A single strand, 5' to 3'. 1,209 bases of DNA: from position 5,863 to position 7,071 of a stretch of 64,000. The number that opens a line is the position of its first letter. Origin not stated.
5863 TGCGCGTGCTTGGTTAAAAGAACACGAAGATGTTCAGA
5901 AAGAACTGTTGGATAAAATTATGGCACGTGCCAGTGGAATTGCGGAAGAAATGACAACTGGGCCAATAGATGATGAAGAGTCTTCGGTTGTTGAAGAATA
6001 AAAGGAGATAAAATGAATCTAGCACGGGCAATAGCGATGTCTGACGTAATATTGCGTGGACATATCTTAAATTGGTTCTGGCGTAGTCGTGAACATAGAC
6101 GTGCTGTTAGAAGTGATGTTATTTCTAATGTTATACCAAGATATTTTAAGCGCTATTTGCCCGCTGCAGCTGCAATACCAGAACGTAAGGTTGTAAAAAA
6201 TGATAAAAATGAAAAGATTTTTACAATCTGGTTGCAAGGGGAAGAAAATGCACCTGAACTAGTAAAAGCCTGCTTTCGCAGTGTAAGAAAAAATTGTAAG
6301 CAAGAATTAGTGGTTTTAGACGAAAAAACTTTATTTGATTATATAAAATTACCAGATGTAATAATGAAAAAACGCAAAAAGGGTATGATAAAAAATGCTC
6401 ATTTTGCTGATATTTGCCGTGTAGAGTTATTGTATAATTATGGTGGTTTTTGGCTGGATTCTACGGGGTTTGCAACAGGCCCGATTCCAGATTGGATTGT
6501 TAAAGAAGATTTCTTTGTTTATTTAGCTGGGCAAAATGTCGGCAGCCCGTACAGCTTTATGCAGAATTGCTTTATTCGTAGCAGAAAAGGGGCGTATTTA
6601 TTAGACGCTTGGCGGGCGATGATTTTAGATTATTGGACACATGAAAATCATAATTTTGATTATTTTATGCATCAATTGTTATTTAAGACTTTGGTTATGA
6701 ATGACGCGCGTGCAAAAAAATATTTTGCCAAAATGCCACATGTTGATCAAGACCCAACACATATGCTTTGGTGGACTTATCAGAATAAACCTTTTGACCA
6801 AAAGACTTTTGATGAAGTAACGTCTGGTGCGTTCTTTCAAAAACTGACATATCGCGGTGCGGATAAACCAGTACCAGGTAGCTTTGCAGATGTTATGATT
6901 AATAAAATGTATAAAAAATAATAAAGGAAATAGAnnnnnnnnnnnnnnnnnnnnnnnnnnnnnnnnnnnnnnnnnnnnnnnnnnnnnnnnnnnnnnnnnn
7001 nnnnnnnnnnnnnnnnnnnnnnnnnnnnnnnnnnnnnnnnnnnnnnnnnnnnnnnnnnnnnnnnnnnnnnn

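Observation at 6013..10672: Glycosyltransferase cluster inserted between recA and typA, with a tandem-duplicated GT2 pair and head-on operons separated by 3 nt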

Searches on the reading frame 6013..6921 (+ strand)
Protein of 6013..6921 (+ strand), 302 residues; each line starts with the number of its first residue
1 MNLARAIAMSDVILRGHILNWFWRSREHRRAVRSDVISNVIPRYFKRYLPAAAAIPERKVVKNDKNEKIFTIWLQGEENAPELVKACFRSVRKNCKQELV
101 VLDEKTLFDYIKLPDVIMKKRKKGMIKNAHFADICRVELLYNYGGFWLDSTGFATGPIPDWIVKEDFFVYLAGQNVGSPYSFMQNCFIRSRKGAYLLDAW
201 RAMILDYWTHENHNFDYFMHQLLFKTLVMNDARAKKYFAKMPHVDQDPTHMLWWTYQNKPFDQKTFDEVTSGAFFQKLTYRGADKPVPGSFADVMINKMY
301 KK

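Call 3: search_protein_families(library=pfam, proteins=[window:6013-6921:+], max_evalue=0.1)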
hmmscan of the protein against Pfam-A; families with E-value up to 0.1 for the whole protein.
window:6013-6921:+ (302 aa): 2 families
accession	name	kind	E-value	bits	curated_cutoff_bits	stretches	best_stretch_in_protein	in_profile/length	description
PF05704.18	Caps_synth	-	2.4e-65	221.1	24.5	1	25-281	9-263/278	Capsular polysaccharide synthesis protein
PF04488.21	Gly_transf_sug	-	2.5e-06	28.5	23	1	81-167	1-92/93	Glycosyltransferase sugar-binding region containing DXD motif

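Call 4: search_protein_families(library=ncbifam, proteins=[window:6013-6921:+], max_evalue=0.1)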
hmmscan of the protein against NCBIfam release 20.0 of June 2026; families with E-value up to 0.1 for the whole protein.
window:6013-6921:+ (302 aa): 0 families

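Call 9: list_cluster_members(proteins=[window:6013-6921:+, window:6935-7969:+, window:7962-8978:+, window:8982-9827:-, window:9824-10672:-, window:4925-6001:+, window:10662-12497:-])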
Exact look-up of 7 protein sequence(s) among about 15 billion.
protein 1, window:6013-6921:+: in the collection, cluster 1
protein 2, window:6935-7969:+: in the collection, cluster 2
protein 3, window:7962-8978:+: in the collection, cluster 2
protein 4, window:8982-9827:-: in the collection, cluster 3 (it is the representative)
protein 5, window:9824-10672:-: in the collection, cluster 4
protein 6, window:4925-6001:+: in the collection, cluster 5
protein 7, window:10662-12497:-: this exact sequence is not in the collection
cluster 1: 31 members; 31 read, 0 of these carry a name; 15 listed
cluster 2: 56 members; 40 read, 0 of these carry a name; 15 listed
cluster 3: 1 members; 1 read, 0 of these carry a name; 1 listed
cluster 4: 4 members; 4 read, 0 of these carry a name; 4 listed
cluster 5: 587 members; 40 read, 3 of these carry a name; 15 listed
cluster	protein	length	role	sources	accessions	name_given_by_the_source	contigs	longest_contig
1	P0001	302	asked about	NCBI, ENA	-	-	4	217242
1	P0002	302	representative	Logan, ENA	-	-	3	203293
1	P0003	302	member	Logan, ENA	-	-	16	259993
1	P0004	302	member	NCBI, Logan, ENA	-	-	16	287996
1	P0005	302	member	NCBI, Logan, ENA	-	-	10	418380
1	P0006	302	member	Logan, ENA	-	-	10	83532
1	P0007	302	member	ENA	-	-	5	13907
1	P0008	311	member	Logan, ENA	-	-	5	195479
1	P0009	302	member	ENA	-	-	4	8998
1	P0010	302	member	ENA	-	-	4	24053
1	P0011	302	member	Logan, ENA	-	-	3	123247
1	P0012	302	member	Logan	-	-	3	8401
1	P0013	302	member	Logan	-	-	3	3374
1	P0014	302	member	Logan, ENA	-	-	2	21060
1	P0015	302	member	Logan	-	-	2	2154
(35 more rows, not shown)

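Call 10: find_encoding_contigs(protein=window:6013-6921:+, flank=8000, max_places=6)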
Protein window:6013-6921:+ (302 aa): no gene with exactly this product is on record in the collection.

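Call 11: find_encoding_contigs(protein=P0005, flank=8000, max_places=6)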
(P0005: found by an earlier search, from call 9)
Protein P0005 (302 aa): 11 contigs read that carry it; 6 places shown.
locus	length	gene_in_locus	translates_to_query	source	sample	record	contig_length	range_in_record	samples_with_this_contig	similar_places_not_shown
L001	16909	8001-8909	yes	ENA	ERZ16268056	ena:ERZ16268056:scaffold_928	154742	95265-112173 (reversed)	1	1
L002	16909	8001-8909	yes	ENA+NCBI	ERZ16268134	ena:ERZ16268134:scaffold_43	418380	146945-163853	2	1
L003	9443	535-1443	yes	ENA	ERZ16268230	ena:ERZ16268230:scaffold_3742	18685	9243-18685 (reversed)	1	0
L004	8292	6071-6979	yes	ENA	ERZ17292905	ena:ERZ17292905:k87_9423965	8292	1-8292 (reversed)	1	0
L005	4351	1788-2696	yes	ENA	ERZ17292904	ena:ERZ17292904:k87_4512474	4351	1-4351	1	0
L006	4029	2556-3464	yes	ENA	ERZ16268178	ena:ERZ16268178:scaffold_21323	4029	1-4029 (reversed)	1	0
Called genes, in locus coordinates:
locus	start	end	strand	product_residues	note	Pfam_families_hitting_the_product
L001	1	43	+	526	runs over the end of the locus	PF00501:AMP-binding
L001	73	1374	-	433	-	PF10396:TrmE_N, PF12631:MnmE_helical, PF01926:MMR_HSR1, PF02421:FeoB_N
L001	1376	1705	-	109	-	PF14520:HHH_5, PF07499:RuvA_C (weak)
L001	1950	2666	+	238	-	PF20772:TACO1_YebC_N, PF01709:Transcrip_reg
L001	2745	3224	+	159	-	PF02075:RuvC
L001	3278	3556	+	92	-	-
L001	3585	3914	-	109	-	PF05258:DciA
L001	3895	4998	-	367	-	PF03562:MltA, PF06725:3D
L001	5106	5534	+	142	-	PF02556:SecB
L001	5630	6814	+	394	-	PF00083:Sugar_tr (weak), PF07690:MFS_1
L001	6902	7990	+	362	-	PF00154:RecA_N, PF08423:Rad51 (weak), PF06745:ATPase (weak), PF01637:ATPase_2 (weak), PF27531:MT3502_N (weak), PF21096:RecA_C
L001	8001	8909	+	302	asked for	PF05704:Caps_synth, PF04488:Gly_transf_sug (weak)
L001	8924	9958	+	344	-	PF00535:Glycos_transf_2, PF10111:Glyco_tranf_2_2, PF13641:Glyco_tranf_2_3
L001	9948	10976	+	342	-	PF00535:Glycos_transf_2, PF10111:Glyco_tranf_2_2, PF13641:Glyco_tranf_2_3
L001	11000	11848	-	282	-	-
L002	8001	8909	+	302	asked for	PF05704:Caps_synth, PF04488:Gly_transf_sug (weak)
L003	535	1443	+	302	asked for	PF05704:Caps_synth, PF04488:Gly_transf_sug (weak)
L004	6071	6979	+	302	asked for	PF05704:Caps_synth, PF04488:Gly_transf_sug (weak)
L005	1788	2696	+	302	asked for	PF05704:Caps_synth, PF04488:Gly_transf_sug (weak)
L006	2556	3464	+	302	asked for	PF05704:Caps_synth, PF04488:Gly_transf_sug (weak)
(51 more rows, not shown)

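Call 14: find_homologous_proteins(query=window:6013-6921:+, max_evalue=1e-10)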
Query window:6013-6921:+ (302 aa): 1113 proteins with E <= 1e-10 among 1608 candidates; the best 120 are listed.
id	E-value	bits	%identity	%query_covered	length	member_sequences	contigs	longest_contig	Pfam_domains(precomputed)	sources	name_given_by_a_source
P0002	1.4e-206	702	98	100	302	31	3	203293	PF04488.22,PF05704.19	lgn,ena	-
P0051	1.7e-188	643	88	100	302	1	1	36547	PF04488.22,PF05704.19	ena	-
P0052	1.1e-187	640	88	100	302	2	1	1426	PF04488.22,PF05704.19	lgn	-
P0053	2.6e-186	636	88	100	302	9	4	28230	PF05704.19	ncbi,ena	-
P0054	9.3e-186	634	88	100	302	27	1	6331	PF05704.19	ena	-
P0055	4.2e-185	632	87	100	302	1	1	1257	PF05704.19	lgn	-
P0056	6.5e-181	618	84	100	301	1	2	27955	PF04488.22,PF05704.19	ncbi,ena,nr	ncbi:MAG: capsular polysaccharide synthesis protein [Alphaproteobacteria bacterium]|nr:capsular poly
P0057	8.2e-177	605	84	99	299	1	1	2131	PF04488.22,PF05704.19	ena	-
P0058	1.2e-176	604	85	98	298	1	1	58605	PF04488.22,PF05704.19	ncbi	-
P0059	3.2e-176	603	85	98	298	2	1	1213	PF05704.19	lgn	-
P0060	1.1e-175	601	85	98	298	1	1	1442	PF05704.19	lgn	-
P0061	3.6e-174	596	84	100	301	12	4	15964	PF04488.22,PF05704.19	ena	-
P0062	3.8e-174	596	83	100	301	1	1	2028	PF05704.19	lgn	-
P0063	8.1e-174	595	83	99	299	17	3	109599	PF04488.22,PF05704.19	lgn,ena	-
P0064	1.4e-173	594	82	100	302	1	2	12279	PF04488.22,PF05704.19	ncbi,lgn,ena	-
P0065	2.7e-173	593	83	100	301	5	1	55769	PF04488.22,PF05704.19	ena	-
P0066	3.4e-173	593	83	100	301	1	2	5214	PF04488.22,PF05704.19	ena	-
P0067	4.9e-173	592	82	100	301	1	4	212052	PF04488.22,PF05704.19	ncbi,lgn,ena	-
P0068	6.2e-173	592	82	100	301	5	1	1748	PF04488.22,PF05704.19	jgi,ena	-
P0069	6.3e-173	592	81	100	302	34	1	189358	PF04488.22,PF05704.19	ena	-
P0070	7.6e-173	592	81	99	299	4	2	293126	PF04488.22,PF05704.19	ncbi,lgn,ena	-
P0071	9.2e-173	591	82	99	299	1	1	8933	PF04488.22,PF05704.19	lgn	-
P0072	3.5e-172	590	82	100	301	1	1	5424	PF04488.22,PF05704.19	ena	-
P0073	6.0e-172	589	84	98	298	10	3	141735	PF04488.22,PF05704.19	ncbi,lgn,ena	-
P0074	1.2e-171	588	81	100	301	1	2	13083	PF04488.22,PF05704.19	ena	-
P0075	1.5e-171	587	82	100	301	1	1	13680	PF04488.22,PF05704.19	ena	-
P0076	1.5e-171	587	82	99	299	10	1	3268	PF05704.19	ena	-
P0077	2.1e-171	587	82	100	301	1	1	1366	PF04488.22,PF05704.19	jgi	-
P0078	2.8e-171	587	80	99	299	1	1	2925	PF04488.22,PF05704.19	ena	-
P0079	3.0e-171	586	83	99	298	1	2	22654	PF04488.22,PF05704.19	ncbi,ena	-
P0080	3.7e-171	586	82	100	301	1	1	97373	PF04488.22,PF05704.19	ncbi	-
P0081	4.5e-171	586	81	99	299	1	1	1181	PF04488.22,PF05704.19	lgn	-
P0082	7.1e-171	585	82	100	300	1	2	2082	PF04488.22,PF05704.19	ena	-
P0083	8.1e-171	585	82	99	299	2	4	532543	PF04488.22,PF05704.19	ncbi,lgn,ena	-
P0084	8.8e-171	585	81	99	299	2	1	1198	PF04488.22,PF05704.19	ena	-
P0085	9.9e-171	585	81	100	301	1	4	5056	PF04488.22,PF05704.19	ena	-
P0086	2.6e-170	583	82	99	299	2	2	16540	PF04488.22,PF05704.19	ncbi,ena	-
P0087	2.6e-170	583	81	100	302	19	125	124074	PF04488.22,PF05704.19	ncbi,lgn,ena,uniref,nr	ncbi:MAG: hypothetical protein IAC77_04120 [Proteobacteria bacterium]|uniref:Capsular polysaccharide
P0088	2.6e-170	583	81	100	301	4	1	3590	PF04488.22,PF05704.19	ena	-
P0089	3.5e-170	583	81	100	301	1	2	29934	PF04488.22,PF05704.19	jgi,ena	-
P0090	3.5e-170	583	82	99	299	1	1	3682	PF04488.22,PF05704.19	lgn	-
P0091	5.7e-170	582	81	100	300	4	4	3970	PF04488.22,PF05704.19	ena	-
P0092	8.1e-170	582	81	99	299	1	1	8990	PF04488.22,PF05704.19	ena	-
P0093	8.2e-170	582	81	100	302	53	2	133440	PF04488.22,PF05704.19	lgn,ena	-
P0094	8.7e-170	582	82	99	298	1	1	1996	PF04488.22,PF05704.19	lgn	-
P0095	1.3e-169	581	82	100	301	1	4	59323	PF04488.22,PF05704.19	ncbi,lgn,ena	-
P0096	1.3e-169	581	81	100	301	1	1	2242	PF04488.22,PF05704.19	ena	-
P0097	1.4e-169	581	81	98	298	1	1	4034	PF05704.19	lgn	-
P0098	1.5e-169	581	80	100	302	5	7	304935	PF04488.22,PF05704.19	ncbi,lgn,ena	-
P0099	1.5e-169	581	81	100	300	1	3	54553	PF04488.22,PF05704.19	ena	-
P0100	1.6e-169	581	82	99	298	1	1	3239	PF04488.22,PF05704.19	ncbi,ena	-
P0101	6.3e-169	579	80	100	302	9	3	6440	PF05704.19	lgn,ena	-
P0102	6.8e-169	579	83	99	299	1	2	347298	PF05704.19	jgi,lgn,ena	jgi:hypothetical protein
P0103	1.2e-168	578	82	99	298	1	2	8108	PF05704.19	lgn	-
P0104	1.3e-168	578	81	99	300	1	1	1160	PF04488.22,PF05704.19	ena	-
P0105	5.9e-168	576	80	100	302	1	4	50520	PF05704.19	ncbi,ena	-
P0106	9.8e-168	575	80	99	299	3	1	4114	PF04488.22,PF05704.19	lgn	-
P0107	1.0e-167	575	80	100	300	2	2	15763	PF05704.19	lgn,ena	-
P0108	1.2e-167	575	78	100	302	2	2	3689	PF04488.22,PF05704.19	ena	-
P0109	1.4e-167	574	80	99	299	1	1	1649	PF04488.22,PF05704.19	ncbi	-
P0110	2.0e-167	574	89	88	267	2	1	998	PF04488.22,PF05704.19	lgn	-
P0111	4.8e-167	573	80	99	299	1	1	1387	PF04488.22,PF05704.19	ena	-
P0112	5.0e-167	573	80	98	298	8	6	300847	PF05704.19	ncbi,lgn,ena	-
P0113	5.2e-167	573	80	99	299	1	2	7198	PF04488.22,PF05704.19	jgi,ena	-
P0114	7.3e-167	572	79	99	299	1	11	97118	PF04488.22,PF05704.19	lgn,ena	-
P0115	1.1e-166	571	80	100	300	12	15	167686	PF05704.19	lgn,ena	-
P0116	1.4e-166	571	80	99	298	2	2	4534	PF04488.22,PF05704.19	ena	-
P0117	1.7e-166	571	80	99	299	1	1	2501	PF04488.22,PF05704.19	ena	-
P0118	1.8e-166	571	79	99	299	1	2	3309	PF04488.22,PF05704.19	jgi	-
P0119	1.8e-166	571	79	100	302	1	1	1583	PF04488.22,PF05704.19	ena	-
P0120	2.7e-166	570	79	99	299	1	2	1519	PF04488.22,PF05704.19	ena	-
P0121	4.1e-166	570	78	100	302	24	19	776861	PF04488.22,PF05704.19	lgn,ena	-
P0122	4.3e-166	570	79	100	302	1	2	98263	PF04488.22,PF05704.19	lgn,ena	-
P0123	4.7e-166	569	78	100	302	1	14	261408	PF04488.22,PF05704.19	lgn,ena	-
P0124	4.7e-166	569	78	100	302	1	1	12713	PF04488.22,PF05704.19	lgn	-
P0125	5.3e-166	569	79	99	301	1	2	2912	PF05704.19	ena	-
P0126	6.3e-166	569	80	99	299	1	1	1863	PF04488.22,PF05704.19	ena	-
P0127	6.5e-166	569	78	100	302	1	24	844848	PF04488.22,PF05704.19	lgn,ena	-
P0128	1.0e-165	568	79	99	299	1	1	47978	PF04488.22,PF05704.19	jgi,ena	-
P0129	1.1e-165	568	79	99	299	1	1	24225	PF04488.22,PF05704.19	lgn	-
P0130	1.1e-165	568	79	99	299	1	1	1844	PF04488.22,PF05704.19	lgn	-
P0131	1.3e-165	568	80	100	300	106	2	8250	PF05704.19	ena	-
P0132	1.6e-165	568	78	100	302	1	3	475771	PF04488.22,PF05704.19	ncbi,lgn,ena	-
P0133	1.7e-165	568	79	99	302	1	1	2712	PF04488.22,PF05704.19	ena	-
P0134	1.9e-165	567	80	99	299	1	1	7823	PF04488.22,PF05704.19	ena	-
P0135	2.0e-165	567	79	99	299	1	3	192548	PF04488.22,PF05704.19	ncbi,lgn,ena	-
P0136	2.2e-165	567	79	100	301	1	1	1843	PF04488.22,PF05704.19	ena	-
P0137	2.4e-165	567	79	99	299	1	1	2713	PF04488.22,PF05704.19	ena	-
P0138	2.7e-165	567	78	100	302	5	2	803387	PF04488.22,PF05704.19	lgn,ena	-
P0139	2.7e-165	567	79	99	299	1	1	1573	PF04488.22,PF05704.19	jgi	jgi:hypothetical protein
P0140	2.8e-165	567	79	100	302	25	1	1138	PF05704.19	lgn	-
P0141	3.3e-165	567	79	99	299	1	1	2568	PF04488.22,PF05704.19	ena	-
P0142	3.9e-165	566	79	99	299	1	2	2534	PF04488.22,PF05704.19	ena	-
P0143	4.8e-165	566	79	99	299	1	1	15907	PF04488.22,PF05704.19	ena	-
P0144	5.3e-165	566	79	99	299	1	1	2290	PF04488.22,PF05704.19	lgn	-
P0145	6.5e-165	566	78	99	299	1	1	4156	PF04488.22,PF05704.19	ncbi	-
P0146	7.5e-165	565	79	98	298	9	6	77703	PF05704.19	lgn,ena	-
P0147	1.1e-164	565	78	100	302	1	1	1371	PF04488.22,PF05704.19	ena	-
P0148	1.3e-164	565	78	100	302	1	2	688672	PF04488.22,PF05704.19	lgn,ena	-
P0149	1.7e-164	564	78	99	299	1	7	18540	PF04488.22,PF05704.19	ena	-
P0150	1.8e-164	564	79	100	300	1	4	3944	PF05704.19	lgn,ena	-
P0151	1.9e-164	564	78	99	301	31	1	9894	PF04488.22,PF05704.19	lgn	-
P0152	2.6e-164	564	78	99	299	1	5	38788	PF04488.22,PF05704.19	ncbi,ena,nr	ncbi:MAG: hypothetical protein II179_01050 [Alphaproteobacteria bacterium]|nr:hypothetical protein [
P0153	2.8e-164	564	78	99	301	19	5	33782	PF04488.22,PF05704.19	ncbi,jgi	jgi:mannosyltransferase OCH1-like enzyme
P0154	4.5e-164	563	79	99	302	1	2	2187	PF04488.22,PF05704.19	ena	-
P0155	8.1e-164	562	80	99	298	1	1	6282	PF04488.22,PF05704.19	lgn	-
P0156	2.2e-163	561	77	100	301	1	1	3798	PF04488.22,PF05704.19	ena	-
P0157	3.2e-163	560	80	99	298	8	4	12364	PF04488.22,PF05704.19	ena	-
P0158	3.9e-163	560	78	99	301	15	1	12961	PF04488.22,PF05704.19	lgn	-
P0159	5.9e-163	559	78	100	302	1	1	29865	PF05704.19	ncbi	-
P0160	7.7e-163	559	81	95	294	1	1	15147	PF04488.22,PF05704.19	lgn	-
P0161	8.1e-163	559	78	100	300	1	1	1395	PF05704.19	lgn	-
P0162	1.2e-162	558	77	99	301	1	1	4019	PF04488.22,PF05704.19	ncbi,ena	-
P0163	1.5e-162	558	78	98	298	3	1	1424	PF04488.22,PF05704.19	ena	-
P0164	2.4e-162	557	77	100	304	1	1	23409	PF04488.22,PF05704.19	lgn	-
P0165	2.7e-162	557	79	96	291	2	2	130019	PF04488.22,PF05704.19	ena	-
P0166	3.1e-162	557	78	100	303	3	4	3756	PF04488.22,PF05704.19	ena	-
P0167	6.1e-162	556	78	99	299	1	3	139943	PF04488.22,PF05704.19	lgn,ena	-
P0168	1.0e-161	555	77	99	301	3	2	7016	PF05704.19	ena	-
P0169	1.1e-161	555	78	99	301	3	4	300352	PF04488.22,PF05704.19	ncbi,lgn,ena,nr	ncbi:MAG: hypothetical protein IKF41_04205 [Alphaproteobacteria bacterium]|nr:hypothetical protein [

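Call 16: find_encoding_contigs(protein=P0127, flank=8000, max_places=2)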
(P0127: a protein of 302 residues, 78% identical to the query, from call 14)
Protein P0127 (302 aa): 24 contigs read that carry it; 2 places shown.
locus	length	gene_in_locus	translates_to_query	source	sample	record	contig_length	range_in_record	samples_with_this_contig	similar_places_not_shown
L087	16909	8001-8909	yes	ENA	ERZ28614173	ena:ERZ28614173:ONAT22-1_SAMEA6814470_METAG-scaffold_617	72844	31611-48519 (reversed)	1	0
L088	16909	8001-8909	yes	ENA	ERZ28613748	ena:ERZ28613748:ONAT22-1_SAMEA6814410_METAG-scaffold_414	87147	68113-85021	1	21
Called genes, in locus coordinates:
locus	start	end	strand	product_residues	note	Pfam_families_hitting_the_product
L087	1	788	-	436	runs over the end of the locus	PF03193:RsgA_GTPase (faint), PF10396:TrmE_N, PF12631:MnmE_helical, PF01926:MMR_HSR1, PF02421:FeoB_N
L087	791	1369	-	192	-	PF01330:RuvA_N, PF00633:HHH (faint), PF14520:HHH_5, PF07499:RuvA_C (weak)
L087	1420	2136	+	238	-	PF20772:TACO1_YebC_N, PF01709:Transcrip_reg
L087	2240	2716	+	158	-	PF02075:RuvC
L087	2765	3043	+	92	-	-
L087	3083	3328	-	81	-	PF13560:HTH_31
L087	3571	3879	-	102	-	PF05258:DciA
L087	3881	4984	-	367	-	PF03562:MltA, PF06725:3D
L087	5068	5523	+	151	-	PF02556:SecB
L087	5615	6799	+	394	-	PF12832:MFS_1_like (faint), PF07690:MFS_1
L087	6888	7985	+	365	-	PF00154:RecA_N, PF08423:Rad51 (weak), PF06745:ATPase (weak), PF01637:ATPase_2 (weak), PF27531:MT3502_N (weak), PF21096:RecA_C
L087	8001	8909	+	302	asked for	PF05704:Caps_synth, PF04488:Gly_transf_sug (faint)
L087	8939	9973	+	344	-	PF00535:Glycos_transf_2, PF10111:Glyco_tranf_2_2, PF13641:Glyco_tranf_2_3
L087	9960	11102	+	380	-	PF00534:Glycos_transf_1, PF13692:Glyco_trans_1_4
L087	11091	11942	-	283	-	-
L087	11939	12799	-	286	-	PF05045:RgpF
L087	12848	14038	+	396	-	PF04577:Glyco_transf_61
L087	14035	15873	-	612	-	PF00009:GTP_EFTU, PF01926:MMR_HSR1 (faint), PF22042:EF-G_D2 (weak), PF03144:GTP_EFTU_D2, PF00679:EFG_C, PF21018:BipA_C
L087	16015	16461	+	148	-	-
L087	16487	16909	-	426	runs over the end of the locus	PF02403:Seryl_tRNA_N, PF00587:tRNA-synt_2b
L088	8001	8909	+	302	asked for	PF05704:Caps_synth, PF04488:Gly_transf_sug (faint)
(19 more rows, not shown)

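Call 17: find_encoding_contigs(protein=P0083, flank=8000, max_places=2)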
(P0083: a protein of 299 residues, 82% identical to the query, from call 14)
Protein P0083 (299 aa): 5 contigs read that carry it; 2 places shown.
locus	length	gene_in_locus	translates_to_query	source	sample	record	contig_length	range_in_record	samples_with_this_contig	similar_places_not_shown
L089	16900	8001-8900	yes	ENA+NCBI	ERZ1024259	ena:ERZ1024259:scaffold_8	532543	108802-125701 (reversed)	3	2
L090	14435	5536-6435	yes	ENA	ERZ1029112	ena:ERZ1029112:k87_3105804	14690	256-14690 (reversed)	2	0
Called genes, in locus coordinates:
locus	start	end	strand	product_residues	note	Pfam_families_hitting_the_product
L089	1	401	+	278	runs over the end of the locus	PF00501:AMP-binding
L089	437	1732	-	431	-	PF10396:TrmE_N, PF12631:MnmE_helical, PF03193:RsgA_GTPase (faint), PF01926:MMR_HSR1, PF02421:FeoB_N, PF04548:AIG1 (faint)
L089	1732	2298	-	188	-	PF01330:RuvA_N, PF00633:HHH (faint), PF14520:HHH_5, PF07499:RuvA_C (weak)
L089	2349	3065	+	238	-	PF20772:TACO1_YebC_N, PF01709:Transcrip_reg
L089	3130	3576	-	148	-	PF02556:SecB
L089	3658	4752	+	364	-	PF03562:MltA, PF06725:3D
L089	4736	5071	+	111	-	PF05258:DciA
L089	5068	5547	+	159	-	PF02075:RuvC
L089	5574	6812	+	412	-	PF07690:MFS_1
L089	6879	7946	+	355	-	PF00154:RecA_N, PF08423:Rad51, PF06745:ATPase, PF01637:ATPase_2 (weak), PF27531:MT3502_N (weak), PF21096:RecA_C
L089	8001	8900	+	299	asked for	PF05704:Caps_synth, PF04488:Gly_transf_sug (weak)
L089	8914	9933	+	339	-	PF00535:Glycos_transf_2, PF10111:Glyco_tranf_2_2, PF13641:Glyco_tranf_2_3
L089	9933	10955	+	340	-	PF00535:Glycos_transf_2, PF10111:Glyco_tranf_2_2, PF13641:Glyco_tranf_2_3 (weak)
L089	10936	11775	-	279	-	-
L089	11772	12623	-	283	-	PF05045:RgpF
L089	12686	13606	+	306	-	PF09612:HtrL_YibB (weak)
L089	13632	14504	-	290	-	PF00535:Glycos_transf_2, PF10111:Glyco_tranf_2_2, PF13641:Glyco_tranf_2_3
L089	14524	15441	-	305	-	PF01501:Glyco_transf_8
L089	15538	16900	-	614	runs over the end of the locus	PF00009:GTP_EFTU, PF01926:MMR_HSR1 (faint), PF22042:EF-G_D2 (weak), PF03144:GTP_EFTU_D2, PF00679:EFG_C, PF21018:BipA_C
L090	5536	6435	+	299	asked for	PF05704:Caps_synth, PF04488:Gly_transf_sug (weak)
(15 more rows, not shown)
